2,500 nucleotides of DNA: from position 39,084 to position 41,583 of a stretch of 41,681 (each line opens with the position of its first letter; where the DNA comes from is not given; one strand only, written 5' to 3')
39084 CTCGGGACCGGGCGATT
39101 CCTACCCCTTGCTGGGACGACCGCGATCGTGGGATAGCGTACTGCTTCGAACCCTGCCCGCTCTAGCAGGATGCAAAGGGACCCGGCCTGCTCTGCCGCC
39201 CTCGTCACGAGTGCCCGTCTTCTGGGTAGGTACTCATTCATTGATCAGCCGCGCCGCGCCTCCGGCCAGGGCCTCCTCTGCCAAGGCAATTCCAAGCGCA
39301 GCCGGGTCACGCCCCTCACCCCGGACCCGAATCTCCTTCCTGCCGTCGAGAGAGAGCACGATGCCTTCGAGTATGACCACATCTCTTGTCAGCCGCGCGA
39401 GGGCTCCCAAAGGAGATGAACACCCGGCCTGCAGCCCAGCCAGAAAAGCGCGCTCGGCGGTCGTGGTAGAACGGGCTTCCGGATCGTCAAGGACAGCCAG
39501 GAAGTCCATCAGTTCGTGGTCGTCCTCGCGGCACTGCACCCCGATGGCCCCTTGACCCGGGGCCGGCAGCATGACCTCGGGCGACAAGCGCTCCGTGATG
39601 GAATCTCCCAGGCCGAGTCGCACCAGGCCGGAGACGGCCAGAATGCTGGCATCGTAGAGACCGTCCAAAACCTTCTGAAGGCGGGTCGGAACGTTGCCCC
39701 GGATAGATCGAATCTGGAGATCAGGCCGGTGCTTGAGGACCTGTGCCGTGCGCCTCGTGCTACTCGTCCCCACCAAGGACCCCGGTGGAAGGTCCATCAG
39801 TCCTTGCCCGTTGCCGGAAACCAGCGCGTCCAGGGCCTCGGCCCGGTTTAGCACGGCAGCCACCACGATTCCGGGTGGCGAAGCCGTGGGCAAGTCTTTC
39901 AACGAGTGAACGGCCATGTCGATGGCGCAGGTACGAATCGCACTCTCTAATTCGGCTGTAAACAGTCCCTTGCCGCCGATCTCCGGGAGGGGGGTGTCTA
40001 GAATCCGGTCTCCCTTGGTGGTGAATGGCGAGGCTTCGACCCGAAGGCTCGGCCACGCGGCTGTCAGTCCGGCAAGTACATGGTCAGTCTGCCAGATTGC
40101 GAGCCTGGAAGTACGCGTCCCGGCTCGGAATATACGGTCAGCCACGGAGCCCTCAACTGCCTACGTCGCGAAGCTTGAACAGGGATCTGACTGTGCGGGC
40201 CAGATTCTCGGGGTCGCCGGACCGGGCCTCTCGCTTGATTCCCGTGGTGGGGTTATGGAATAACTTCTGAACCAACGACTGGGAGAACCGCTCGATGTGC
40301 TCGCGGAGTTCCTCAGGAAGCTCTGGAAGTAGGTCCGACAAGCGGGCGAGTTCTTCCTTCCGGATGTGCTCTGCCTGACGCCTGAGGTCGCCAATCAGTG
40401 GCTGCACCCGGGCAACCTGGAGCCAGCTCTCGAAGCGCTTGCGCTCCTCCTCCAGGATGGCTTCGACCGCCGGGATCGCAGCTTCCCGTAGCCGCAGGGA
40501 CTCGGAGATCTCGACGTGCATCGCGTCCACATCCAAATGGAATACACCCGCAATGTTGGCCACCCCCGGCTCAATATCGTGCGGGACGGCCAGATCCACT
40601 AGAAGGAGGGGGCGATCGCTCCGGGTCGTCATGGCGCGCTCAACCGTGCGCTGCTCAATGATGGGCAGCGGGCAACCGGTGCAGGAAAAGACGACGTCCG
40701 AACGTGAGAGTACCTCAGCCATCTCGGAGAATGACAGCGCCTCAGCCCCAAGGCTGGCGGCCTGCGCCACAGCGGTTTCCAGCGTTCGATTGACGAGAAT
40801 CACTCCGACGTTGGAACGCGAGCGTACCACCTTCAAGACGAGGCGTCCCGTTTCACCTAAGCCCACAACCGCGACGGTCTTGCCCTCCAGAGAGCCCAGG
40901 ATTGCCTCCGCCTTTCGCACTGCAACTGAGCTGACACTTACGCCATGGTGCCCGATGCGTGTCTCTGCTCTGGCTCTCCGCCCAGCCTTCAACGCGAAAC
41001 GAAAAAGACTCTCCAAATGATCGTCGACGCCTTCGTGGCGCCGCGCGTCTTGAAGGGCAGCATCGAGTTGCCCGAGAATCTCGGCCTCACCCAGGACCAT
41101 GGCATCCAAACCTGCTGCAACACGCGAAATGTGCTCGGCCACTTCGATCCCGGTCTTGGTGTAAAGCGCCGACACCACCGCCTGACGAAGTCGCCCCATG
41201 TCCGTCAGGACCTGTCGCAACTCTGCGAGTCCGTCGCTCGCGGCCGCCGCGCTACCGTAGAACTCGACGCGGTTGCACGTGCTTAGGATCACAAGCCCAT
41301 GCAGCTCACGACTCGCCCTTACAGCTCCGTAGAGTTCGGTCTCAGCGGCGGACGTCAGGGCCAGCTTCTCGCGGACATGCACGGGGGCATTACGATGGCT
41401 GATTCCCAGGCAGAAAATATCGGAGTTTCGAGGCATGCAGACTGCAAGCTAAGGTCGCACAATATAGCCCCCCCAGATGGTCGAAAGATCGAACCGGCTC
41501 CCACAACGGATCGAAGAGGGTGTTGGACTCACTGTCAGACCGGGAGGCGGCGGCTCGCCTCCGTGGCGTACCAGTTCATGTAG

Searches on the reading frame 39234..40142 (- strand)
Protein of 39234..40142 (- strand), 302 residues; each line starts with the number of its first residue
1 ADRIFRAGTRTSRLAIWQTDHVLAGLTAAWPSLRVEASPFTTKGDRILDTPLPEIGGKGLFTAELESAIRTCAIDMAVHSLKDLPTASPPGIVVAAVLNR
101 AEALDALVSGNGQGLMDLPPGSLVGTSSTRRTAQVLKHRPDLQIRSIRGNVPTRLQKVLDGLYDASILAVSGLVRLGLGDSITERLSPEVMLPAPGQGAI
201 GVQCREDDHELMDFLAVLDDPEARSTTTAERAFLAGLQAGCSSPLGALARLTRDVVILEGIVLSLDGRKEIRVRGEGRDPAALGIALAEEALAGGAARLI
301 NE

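Call 74: search_protein_families(library=pfam, proteins=[window:39234-40142:-], max_evalue=0.01)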
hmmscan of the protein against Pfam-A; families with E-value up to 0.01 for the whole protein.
window:39234-40142:- (302 aa): 2 families
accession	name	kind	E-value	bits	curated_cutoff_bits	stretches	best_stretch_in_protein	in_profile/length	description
PF01379.25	Porphobil_deam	-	2.5e-76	256.3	22.1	1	6-212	2-206/207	Porphobilinogen deaminase, dipyromethane cofactor binding domain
PF03900.20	Porphobil_deamC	-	6.6e-16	58.9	26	1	227-292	4-73/74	Porphobilinogen deaminase, C-terminal domain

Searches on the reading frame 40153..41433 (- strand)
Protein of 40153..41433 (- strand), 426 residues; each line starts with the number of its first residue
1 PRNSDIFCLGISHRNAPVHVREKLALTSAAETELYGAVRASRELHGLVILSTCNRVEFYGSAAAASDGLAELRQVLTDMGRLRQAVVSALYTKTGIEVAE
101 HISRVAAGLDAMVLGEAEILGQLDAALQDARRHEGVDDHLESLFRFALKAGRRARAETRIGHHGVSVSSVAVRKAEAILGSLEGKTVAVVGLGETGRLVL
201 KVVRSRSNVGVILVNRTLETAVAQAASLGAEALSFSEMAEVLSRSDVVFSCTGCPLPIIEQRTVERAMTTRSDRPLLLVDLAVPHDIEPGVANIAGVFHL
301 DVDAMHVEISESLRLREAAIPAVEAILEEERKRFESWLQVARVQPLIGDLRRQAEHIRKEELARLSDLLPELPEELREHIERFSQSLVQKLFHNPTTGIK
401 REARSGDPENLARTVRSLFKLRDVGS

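Call 8: search_protein_families(library=pfam, proteins=[window:40153-41433:-], max_evalue=0.001)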
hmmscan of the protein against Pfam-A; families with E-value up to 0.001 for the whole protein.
window:40153-41433:- (426 aa): 4 families
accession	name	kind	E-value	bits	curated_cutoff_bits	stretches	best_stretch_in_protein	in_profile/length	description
PF05201.20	GlutR_N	-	2.6e-39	134.9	27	1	9-158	1-151/151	Glutamyl-tRNAGlu reductase, N-terminal domain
PF01488.26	Shikimate_DH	-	5.5e-31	107.9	24.3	1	174-306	2-136/138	Shikimate / quinate 5-dehydrogenase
PF00745.25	GlutR_dimer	-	4.5e-25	88.3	22.9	1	323-421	2-99/99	Glutamyl-tRNAGlu reductase, dimerisation domain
PF02826.25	2-Hacid_dh_C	-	3.6e-07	30.2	25.1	1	173-251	25-98/178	D-isomer specific 2-hydroxyacid dehydrogenase, NAD binding domain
